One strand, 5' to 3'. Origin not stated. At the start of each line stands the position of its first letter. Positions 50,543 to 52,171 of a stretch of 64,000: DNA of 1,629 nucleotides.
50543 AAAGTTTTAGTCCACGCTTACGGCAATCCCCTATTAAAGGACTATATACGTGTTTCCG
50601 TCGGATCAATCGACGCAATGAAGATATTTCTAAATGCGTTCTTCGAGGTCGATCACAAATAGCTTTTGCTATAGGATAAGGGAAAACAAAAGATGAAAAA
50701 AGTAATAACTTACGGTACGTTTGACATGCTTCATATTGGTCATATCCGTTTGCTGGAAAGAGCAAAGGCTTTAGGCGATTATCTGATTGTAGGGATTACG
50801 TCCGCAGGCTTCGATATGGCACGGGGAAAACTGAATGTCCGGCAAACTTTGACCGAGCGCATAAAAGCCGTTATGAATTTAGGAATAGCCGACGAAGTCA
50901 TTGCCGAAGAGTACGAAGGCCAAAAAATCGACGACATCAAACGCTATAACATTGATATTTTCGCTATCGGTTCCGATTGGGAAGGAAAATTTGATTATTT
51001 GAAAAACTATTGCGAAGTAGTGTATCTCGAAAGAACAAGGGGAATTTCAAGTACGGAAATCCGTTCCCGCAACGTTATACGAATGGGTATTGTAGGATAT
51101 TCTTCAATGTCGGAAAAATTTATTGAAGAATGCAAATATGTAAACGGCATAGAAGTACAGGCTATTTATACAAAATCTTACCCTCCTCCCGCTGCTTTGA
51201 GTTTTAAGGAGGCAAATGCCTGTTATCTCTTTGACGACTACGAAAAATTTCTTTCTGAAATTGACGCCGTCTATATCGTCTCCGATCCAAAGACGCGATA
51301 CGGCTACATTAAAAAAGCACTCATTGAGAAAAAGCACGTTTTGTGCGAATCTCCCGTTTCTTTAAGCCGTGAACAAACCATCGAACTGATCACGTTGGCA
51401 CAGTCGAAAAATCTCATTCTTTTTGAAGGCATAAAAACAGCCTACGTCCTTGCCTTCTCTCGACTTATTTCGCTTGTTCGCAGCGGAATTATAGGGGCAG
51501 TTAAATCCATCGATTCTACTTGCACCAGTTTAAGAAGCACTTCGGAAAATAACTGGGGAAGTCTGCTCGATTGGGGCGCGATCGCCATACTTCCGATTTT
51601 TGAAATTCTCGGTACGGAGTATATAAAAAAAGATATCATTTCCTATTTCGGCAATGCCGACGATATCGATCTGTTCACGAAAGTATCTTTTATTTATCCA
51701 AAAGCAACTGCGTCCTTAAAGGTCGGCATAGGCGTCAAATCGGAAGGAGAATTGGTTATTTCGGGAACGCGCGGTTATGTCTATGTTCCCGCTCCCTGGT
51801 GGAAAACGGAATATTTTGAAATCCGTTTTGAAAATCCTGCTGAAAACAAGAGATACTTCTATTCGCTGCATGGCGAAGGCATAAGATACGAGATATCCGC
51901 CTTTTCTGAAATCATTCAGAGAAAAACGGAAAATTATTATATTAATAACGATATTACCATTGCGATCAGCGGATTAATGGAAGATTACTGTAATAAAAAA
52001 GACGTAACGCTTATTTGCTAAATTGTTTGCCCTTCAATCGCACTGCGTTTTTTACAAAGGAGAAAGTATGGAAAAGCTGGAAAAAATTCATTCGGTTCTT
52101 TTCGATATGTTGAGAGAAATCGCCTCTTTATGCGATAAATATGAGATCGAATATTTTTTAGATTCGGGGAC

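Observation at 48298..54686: Low-GC glycan-decoration island predicted to make and transfer a CDP-activated amino-alcohol phosphate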

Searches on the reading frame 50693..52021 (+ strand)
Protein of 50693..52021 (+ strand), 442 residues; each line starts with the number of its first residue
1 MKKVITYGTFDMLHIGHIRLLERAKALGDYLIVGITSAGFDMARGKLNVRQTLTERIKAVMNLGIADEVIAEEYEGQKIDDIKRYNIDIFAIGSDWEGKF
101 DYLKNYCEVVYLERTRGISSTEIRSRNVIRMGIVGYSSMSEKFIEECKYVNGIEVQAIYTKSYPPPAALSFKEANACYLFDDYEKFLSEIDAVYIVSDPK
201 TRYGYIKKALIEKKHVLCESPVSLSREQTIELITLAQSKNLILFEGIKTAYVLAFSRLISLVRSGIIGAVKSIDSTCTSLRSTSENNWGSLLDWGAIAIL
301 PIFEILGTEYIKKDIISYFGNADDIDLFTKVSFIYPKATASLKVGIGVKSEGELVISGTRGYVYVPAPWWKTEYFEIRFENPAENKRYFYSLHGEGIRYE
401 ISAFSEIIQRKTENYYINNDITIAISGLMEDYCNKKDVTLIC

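Call 5: search_protein_families(library=pfam, proteins=[window:50693-52021:+], max_evalue=0.01)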
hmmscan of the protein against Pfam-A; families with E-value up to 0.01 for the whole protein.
window:50693-52021:+ (442 aa): 3 families
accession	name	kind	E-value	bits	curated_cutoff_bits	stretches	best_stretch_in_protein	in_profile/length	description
PF01467.32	CTP_transf_like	-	3.9e-18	66.4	21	1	5-126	1-133/133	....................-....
PF01408.29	GFO_IDH_MocA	-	1.4e-16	61.7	24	1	129-246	1-119/120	Oxidoreductase family, NAD-binding Rossmann fold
PF06574.18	FAD_syn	-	0.0035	17.6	27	0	2-28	7-33/158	FAD synthetase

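Call 6: search_protein_families(library=ncbifam, proteins=[window:50693-52021:+], max_evalue=0.01)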
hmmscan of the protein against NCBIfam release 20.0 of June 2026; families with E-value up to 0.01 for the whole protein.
window:50693-52021:+ (442 aa): 18 families
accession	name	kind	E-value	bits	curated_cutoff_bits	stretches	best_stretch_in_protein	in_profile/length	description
TIGR01518.1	g3p_cytidyltrns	equivalog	5.6e-34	116.9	165.4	1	4-124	1-122/125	glycerol-3-phosphate cytidylyltransferase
TIGR00125.1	cyt_tran_rel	domain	1.9e-13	50.4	27.7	1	4-43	2-41/65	adenylyltransferase/cytidyltransferase family protein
NF001985.0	PRK00777.1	subfamily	4.1e-13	49.7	104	1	1-81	4-82/157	pantetheine-phosphate adenylyltransferase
TIGR04380.1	myo_inos_iolG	equivalog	6.9e-13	48.2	355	1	130-276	3-151/330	inositol 2-dehydrogenase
TIGR02199.1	rfaE_dom_II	equivalog_domain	1.1e-12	48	181.5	1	3-99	13-109/144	D-glycero-beta-D-manno-heptose 1-phosphate adenylyltransferase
NF040723.1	UDP-GlcNAcDh_Arch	equivalog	1.5e-09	37.8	450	1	129-278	1-149/302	UDP-N-acetylglucosamine 3-dehydrogenase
NF008454.0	PRK11316.1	equivalog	4.6e-09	35.4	521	1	3-122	342-466/475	bifunctional D-glycero-beta-D-manno-heptose-7-phosphate kinase/D-glycero-beta-D-manno-heptose 1-phosphate adenylyltransferase HldE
NF041392.1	XylDh_Gfo6_Halo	equivalog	1e-07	31.1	350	1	188-276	81-169/350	D-xylose 1-dehydrogenase Gfo6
NF007574.0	PRK10206.1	equivalog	2.2e-07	30.3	352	1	188-326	64-208/345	oxidoreductase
NF041124.1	CoaD_Thcocales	equivalog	4.8e-07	29.8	290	1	2-53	5-54/156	phosphopantetheine adenylyltransferase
NF002250.0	PRK01170.1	subfamily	9e-07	28.7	489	1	3-44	2-43/322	bifunctional pantetheine-phosphate adenylyltransferase/NTP phosphatase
NF008607.0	PRK11579.1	subfamily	1.5e-06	27.5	330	1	128-290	4-165/346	oxidoreductase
NF058563.1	BT_2159_fam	equivalog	3.7e-06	26.2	650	1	129-268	1-141/350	disaccharide 3-dehydrogenase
NF005518.0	PRK07143.1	equivalog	4e-06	26.5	232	1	2-72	16-88/281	hypothetical protein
TIGR01510.1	coaD_prev_kdtB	equivalog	1.1e-05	25.5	103.3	1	5-88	3-81/155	pantetheine-phosphate adenylyltransferase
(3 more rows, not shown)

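Call 11: find_homologous_proteins(query=window:50693-52018:+)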
Query window:50693-52018:+ (442 aa): 8000 proteins with E <= 0.001 among 8000 candidates; the best 120 are listed.
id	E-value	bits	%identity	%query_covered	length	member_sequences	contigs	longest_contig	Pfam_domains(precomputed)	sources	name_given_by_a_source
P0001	3.7e-291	983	100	100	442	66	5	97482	PF01408.29,PF01467.33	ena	-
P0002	6.2e-291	983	99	100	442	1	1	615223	PF01408.29,PF01467.33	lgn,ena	-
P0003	1.1e-290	982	99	100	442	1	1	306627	PF01408.29,PF01467.33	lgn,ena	-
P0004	1.9e-290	981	99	100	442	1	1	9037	PF01408.29,PF01467.33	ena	-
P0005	3.8e-288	973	99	100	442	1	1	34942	PF01408.29,PF01467.33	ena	-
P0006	1.1e-239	814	100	83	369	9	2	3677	PF01408.29,PF01467.33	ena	-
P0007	1.1e-170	586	60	99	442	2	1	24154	PF01408.29,PF01467.33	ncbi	-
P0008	5.6e-170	584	58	99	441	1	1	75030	PF01408.29,PF01467.33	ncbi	-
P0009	3.3e-169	582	61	99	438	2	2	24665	PF01408.29,PF01467.33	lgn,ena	-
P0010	6.8e-168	577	59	100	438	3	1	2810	PF01408.29,PF01467.33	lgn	-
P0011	3.1e-166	572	56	100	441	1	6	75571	PF01408.29,PF01467.33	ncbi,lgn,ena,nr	ncbi:MAG: Gfo/Idh/MocA family oxidoreductase [Clostridia bacterium]|nr:Gfo/Idh/MocA family oxidoredu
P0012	5.3e-166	571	58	100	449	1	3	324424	PF01408.29,PF01467.33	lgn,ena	-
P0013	5.7e-166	571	60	98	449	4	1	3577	PF01408.29,PF22725.2,PF01467.33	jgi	jgi:choline-phosphate cytidylyltransferase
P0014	5.7e-166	571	59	99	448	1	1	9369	PF01408.29,PF01467.33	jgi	jgi:choline-phosphate cytidylyltransferase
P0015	6.3e-166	571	57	99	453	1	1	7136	PF01408.29,PF01467.33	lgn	-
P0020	1.8e-163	563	58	100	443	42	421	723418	PF01408.29,PF01467.33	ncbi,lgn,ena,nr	ncbi:MAG: adenylyltransferase/cytidyltransferase family protein [Lachnospiraceae bacterium]|nr:adeny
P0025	1.4e-162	560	57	100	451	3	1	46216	PF01408.29,PF01467.33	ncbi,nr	ncbi:glycerol-3-phosphate cytidylyltransferase [Clostridium botulinum]|nr:glycerol-3-phosphate cytid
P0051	9.0e-161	554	55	99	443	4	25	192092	PF01408.29,PF01467.33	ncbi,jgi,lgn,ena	jgi:choline-phosphate cytidylyltransferase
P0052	1.0e-160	554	57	100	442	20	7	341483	PF01408.29,PF01467.33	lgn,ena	-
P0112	5.8e-159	548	56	100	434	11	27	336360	PF01408.29,PF01467.33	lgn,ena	-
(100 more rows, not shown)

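Call 22: search_solved_structures(query=window:50693-52018:+, max_evalue=0.001)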
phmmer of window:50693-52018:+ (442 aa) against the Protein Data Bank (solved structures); distinct sequences matched with E-value up to 0.001: 40.
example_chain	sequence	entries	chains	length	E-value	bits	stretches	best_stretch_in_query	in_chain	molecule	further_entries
1coz_A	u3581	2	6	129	3.8e-37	131.5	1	1-125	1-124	PROTEIN (GLYCEROL-3-PHOSPHATE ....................) | glycerol-3-phosphate cytidylyltransferase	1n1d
2b7l_A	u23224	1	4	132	9.5e-35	123.6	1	1-125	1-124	glycerol-3-phosphate cytidylyltransferase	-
3evn_A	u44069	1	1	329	4.4e-17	65.4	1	127-381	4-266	Oxidoreductase, Gfo/Idh/MocA family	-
3elb_A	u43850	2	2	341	7.9e-15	58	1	7-129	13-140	Ethanolamine-phosphate cytidylyltransferase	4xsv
3e9m_A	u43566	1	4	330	3.7e-13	52.5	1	127-432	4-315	Oxidoreductase, Gfo/Idh/MocA family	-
4iq0_A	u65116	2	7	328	1.1e-12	50.9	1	127-350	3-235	Oxidoreductase, Gfo/Idh/MocA family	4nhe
4had_A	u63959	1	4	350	1.5e-12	50.5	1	127-414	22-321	Probable oxidoreductase protein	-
2ho5_A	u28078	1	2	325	2.4e-12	49.8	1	129-350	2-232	Oxidoreductase, Gfo/Idh/MocA family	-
4zcp_A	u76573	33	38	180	1.1e-08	37.8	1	4-125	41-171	Cholinephosphate cytidylyltransferase | Choline-phosphate cytidylyltransferase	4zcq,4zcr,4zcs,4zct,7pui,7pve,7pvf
9hsm_A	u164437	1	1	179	1.1e-08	37.8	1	4-125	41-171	choline-phosphate cytidylyltransferase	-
9hsg_A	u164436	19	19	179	1.1e-08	37.8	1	4-125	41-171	choline-phosphate cytidylyltransferase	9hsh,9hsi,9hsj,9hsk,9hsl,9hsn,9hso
2o48_X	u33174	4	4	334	1.8e-08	37.1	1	129-379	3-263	Dimeric dihydrodiol dehydrogenase | Trans-1,2-dihydrobenzene-1,2-diol dehydrogenase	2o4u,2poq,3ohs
1zh8_A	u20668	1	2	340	7.7e-08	35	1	127-271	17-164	oxidoreductase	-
3glv_A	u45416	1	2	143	1e-07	34.6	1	3-103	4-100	Lipopolysaccharide core biosynthesis protein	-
3rc9_A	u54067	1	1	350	2.8e-07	33.1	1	126-296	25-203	Sugar 3-ketoreductase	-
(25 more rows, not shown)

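Call 25: find_encoding_contigs(protein=P0020, flank=8000, max_places=6)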
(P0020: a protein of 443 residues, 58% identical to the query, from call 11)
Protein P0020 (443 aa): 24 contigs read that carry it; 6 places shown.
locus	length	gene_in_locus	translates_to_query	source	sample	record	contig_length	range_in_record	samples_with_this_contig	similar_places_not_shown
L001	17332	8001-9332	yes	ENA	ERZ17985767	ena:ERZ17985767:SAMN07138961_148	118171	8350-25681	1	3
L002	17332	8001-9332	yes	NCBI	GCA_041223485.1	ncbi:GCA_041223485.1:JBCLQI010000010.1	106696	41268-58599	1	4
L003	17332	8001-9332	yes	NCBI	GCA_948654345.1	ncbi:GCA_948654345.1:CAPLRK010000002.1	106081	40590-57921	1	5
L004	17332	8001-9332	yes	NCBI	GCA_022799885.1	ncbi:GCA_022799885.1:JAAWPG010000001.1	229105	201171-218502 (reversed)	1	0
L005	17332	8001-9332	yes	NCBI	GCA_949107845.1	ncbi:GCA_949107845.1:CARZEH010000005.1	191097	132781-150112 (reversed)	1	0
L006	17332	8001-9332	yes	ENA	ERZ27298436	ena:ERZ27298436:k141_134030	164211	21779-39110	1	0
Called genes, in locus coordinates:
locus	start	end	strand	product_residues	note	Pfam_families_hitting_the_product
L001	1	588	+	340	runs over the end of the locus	-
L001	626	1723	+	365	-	PF13439:Glyco_transf_4, PF00534:Glycos_transf_1, PF13692:Glyco_trans_1_4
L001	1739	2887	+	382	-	PF04932:Wzy_C (weak)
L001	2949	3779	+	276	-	PF00535:Glycos_transf_2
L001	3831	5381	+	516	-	-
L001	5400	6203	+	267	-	PF04991:LicD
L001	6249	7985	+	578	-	PF02776:TPP_enzyme_N, PF00205:TPP_enzyme_M, PF02775:TPP_enzyme_C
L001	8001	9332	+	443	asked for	PF01467:CTP_transf_like, PF01408:GFO_IDH_MocA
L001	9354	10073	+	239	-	PF00106:adh_short, PF13561:adh_short_C2, PF23441:SDR (weak)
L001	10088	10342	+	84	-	PF12833:HTH_18, PF00165:HTH_AraC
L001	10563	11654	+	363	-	PF01370:Epimerase, PF04321:RmlD_sub_bind, PF16363:GDP_Man_Dehyd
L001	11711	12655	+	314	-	PF01370:Epimerase, PF04321:RmlD_sub_bind (weak), PF16363:GDP_Man_Dehyd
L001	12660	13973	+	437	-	PF00483:NTP_transferase, PF01050:MannoseP_isomer, PF07883:Cupin_2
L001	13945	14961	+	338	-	PF20511:PMI_typeI_cat, PF21621:MPI_cupin_dom (faint)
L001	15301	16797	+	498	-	PF02610:AraA_N, PF24856:AraA_central, PF11762:Arabinose_Iso_C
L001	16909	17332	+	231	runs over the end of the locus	PF00596:Aldolase_II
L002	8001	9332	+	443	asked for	PF01467:CTP_transf_like, PF01408:GFO_IDH_MocA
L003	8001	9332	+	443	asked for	PF01467:CTP_transf_like, PF01408:GFO_IDH_MocA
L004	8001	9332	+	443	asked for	PF01467:CTP_transf_like, PF01408:GFO_IDH_MocA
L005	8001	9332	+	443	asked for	PF01467:CTP_transf_like, PF01408:GFO_IDH_MocA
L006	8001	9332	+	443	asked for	PF01467:CTP_transf_like, PF01408:GFO_IDH_MocA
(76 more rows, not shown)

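Call 58: predict_structure(alignment_id=A2)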
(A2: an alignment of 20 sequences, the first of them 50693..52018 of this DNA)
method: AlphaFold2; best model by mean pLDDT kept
length: 442 residues; sequences in the alignment: 20
mean_pLDDT: 83.3   pTM: 0.71
mean pLDDT of the five models: 83.3, 79.6, 75.8, 73.9, 70.4
residues with pLDDT >= 90: 185; 70-90: 177; 50-70: 75; < 50: 5
segments of 3 or more residues with pLDDT < 50: none
pLDDT, mean of each block of 10 residues (from residue 1): 92 80 94 87 64 83 93 87 95 80 93 63 66 84 78 85 60 69 93 89 95 93 94 95 73 68 90 88 68 88 93 93 81 97 81 87 83 82 81 61 82 74 94 93 80
secondary structure, 60 per line:
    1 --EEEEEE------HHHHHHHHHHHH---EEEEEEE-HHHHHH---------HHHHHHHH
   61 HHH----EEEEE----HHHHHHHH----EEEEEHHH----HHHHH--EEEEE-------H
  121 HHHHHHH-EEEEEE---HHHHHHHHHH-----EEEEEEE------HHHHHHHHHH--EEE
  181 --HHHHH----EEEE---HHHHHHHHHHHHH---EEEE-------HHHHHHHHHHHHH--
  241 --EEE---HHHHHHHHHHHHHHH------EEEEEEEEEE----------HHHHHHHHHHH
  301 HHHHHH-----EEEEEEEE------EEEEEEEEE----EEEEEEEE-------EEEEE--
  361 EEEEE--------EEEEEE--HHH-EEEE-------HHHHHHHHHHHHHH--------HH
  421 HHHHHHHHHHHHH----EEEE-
elements in order: E3-8 H15-26 E30-36 H38-43 H53-63 E68-72 H77-84 E89-93 H101-105 E108-112 H120-127 E129-134 H138-147 E153-159 H166-175 E178-180 H183-187 E192-195 H199-211 E215-218 H226-238 E243-245 H249-263 E270-279 H290-306 E312-319 E326-334 E339-346 E354-358 E361-365 E374-379 E386-389 H397-410 H419-433 E438-441

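Call 62: fold_search(model_id=the predicted structure, library=pdb)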
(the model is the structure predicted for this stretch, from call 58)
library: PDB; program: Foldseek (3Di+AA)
matches with E <= 10: 1690; with E <= 0.001: 522
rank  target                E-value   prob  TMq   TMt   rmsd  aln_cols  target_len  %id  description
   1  4had_A                4.2e-22  1.00  0.61  0.83   2.9       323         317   19  Crystal structure of probable oxidoreductase protein from Rhizobium etli CFN 42 (released 2012-10-10)
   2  4had_B                1.2e-21  1.00  0.60  0.82   3.0       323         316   18  Crystal structure of probable oxidoreductase protein from Rhizobium etli CFN 42 (released 2012-10-10)
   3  3e9m_A                1.3e-21  1.00  0.60  0.81   3.5       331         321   20  Crystal Structure of an oxidoreductase from Enterococcus faecalis (released 2008-10-14)
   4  3e9m_D                3.9e-21  1.00  0.60  0.81   3.6       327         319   20  Crystal Structure of an oxidoreductase from Enterococcus faecalis (released 2008-10-14)
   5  3rc9                  4.9e-21  1.00  0.61  0.85   2.8       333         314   18  Crystal Structure of the K102A mutant of KijD10, a 3-ketoreductase from Actinomadura kijaniata in complex with TDP-benze (released 2011-06-08)
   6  4iq0_D                5.5e-21  1.00  0.60  0.84   3.2       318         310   19  Crystal structure of oxidoreductase, Gfo/Idh/MocA family from Streptococcus pneumoniae with reductive methylated Lysin (released 2013-01-23)
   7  4iq0_A                7.8e-21  1.00  0.59  0.83   3.6       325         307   20  Crystal structure of oxidoreductase, Gfo/Idh/MocA family from Streptococcus pneumoniae with reductive methylated Lysin (released 2013-01-23)
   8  4iq0_B                1.4e-20  1.00  0.60  0.85   3.1       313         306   20  Crystal structure of oxidoreductase, Gfo/Idh/MocA family from Streptococcus pneumoniae with reductive methylated Lysin (released 2013-01-23)
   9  4iq0_C                1.9e-20  1.00  0.61  0.85   3.3       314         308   20  Crystal structure of oxidoreductase, Gfo/Idh/MocA family from Streptococcus pneumoniae with reductive methylated Lysin (released 2013-01-23)
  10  2ho5_A                2.8e-20  1.00  0.60  0.85   3.0       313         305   20  Crystal structure of Oxidoreductase, Gfo/Idh/MocA family from Streptococcus pneumoniae (released 2006-09-12)
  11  3evn                  4.1e-20  1.00  0.59  0.80   4.0       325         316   22  CRYSTAL STRUCTURE OF putative oxidoreductase from Streptococcus agalactiae 2603V/r (released 2008-10-21)
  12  3rc2                  5.8e-20  1.00  0.62  0.85   2.8       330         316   19  Crystal Structure of KijD10, a 3-ketoreductase from Actinomadura kijaniata in complex with TDP-benzene and NADP; open co (released 2011-06-08)
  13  4nhe_B                6.9e-20  1.00  0.60  0.80   3.3       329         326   19  The crystal structure of oxidoreductase (Gfo/Idh/MocA family) from Streptococcus pneumoniae TIGR4 in complex with NADP (released 2013-11-27)
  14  2ho5_B                9.2e-20  1.00  0.59  0.83   3.0       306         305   21  Crystal structure of Oxidoreductase, Gfo/Idh/MocA family from Streptococcus pneumoniae (released 2006-09-12)
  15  3rbv                  1.0e-19  1.00  0.62  0.85   2.9       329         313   19  Crystal Structure of KijD10, a 3-ketoreductase from Actinomadura kijaniata incomplex with NADP (released 2011-06-08)
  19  3e9m_B                2.1e-19  1.00  0.59  0.80   3.3       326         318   20  Crystal Structure of an oxidoreductase from Enterococcus faecalis (released 2008-10-14)
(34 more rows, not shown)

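Call 70: search_protein_families(library=ncbifam, proteins=[L001:6249-7985:+, L001:9354-10073:+, L001:3831-5381:+], max_evalue=0.00001)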
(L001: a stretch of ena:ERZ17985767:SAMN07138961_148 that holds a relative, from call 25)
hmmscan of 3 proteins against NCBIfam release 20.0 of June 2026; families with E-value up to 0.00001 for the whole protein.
L001:6249-7985:+ (578 aa): 52 families (the best 25 are shown)
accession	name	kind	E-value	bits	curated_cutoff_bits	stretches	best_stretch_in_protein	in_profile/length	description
TIGR00118.1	acolac_lg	equivalog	1.2e-116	390.4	538.35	1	3-562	3-552/557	biosynthetic-type acetolactate synthase large subunit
NF006524.0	PRK08978.1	equivalog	3.7e-115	385.3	738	1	1-552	1-532/548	acetolactate synthase 2 catalytic subunit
NF004919.0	PRK06276.1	equivalog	2.4e-105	353.1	866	1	2-546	2-540/582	acetolactate synthase large subunit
NF005584.0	PRK07282.1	equivalog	7.7e-105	351.6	970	1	4-553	13-549/566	acetolactate synthase large subunit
NF004710.0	PRK06048.1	equivalog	1.6e-104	350.4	976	1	1-554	8-547/561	acetolactate synthase large subunit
NF006016.1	PRK08155.1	equivalog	4e-99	332.5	870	1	4-552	6-540/554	acetolactate synthase large subunit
NF005860.0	PRK07789.1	equivalog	4.9e-98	329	881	1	4-552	37-586/615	acetolactate synthase large subunit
NF005228.0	PRK06725.1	equivalog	3.7e-97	325.9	991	1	4-552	19-553/571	acetolactate synthase large subunit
NF005651.0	PRK07418.1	subfamily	1.1e-96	324.5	942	1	7-554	25-569/617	acetolactate synthase large subunit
NF006319.0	PRK08527.1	equivalog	2.1e-96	323.6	905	1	2-534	5-529/565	acetolactate synthase large subunit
NF005824.0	PRK07710.1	equivalog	1.5e-93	314.1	976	1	4-553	20-557/573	acetolactate synthase large subunit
NF006581.0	PRK09107.1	equivalog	1.4e-86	291.1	974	1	4-557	14-566/595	acetolactate synthase 3 large subunit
NF005058.0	PRK06466.1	equivalog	8e-85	285.4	951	1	4-553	7-556/574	acetolactate synthase 3 large subunit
NF005364.0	PRK06882.1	equivalog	1.9e-84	284.1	1083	1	4-562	7-563/574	acetolactate synthase 3 large subunit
NF006525.0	PRK08979.1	equivalog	1.2e-83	281.5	1084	1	4-562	7-563/572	acetolactate synthase 3 large subunit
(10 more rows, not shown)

L001:9354-10073:+ (239 aa): 204 families (the best 25 are shown)
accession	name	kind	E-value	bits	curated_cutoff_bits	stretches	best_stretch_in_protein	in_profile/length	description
TIGR01830.1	3oxo_ACP_reduc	equivalog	3e-42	145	297.75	1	4-235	1-237/239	3-oxoacyl-[acyl-carrier-protein] reductase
NF009466.0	PRK12826.1-2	subfamily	1.3e-41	142.8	222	1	2-236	4-244/248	3-oxoacyl-ACP reductase FabG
NF005559.1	PRK07231.1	subfamily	6.2e-40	137.3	215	1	2-237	5-248/249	glucose 1-dehydrogenase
NF047420.2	EF_P_mod_YmfI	equivalog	3.1e-39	135.1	238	1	4-236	2-235/236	elongation factor P 5-aminopentanone reductase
NF009464.0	PRK12824.1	subfamily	4.6e-39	134.5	269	1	2-236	3-242/245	3-oxoacyl-ACP reductase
NF049979.1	AlphHSDSHdhA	equivalog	2.3e-38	132.1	350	1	2-237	4-247/258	7alpha-hydroxysteroid dehydrogenase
NF009384.0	PRK12743.1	equivalog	1.1e-37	129.6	264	1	2-236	7-247/258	SDR family oxidoreductase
NF004198.0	PRK05653.1-3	equivalog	1.6e-37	129.3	296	1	2-236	8-246/248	3-oxoacyl-ACP reductase FabG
NF053542.1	FlxB_rubin_SDR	equivalog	3.7e-35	121.8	340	1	2-235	1-238/239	flexirubin biosynthesis SDR family reductase FlxB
TIGR01829.1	AcAcCoA_reduct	subfamily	6.4e-35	121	302.1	1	2-236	1-240/242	acetoacetyl-CoA reductase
NF004200.0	PRK05653.1-5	equivalog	2.3e-34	119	273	1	2-236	3-241/242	3-oxoacyl-ACP reductase FabG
NF052558.1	MBtsdlDhBudC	equivalog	8.7e-34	117.2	270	1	2-236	4-241/250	meso-2,3-butanediol dehydrogenase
NF005975.0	PRK08063.1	equivalog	9.8e-34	116.8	328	1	2-236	5-246/250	enoyl-[acyl-carrier-protein] reductase FabL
NF004197.0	PRK05653.1-1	equivalog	1.5e-33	116.5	332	1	2-238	8-248/249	3-oxoacyl-ACP reductase FabG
NF004199.0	PRK05653.1-4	equivalog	4.7e-33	114.8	301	1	2-236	6-245/247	3-oxoacyl-ACP reductase FabG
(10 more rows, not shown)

L001:3831-5381:+ (516 aa): 0 families
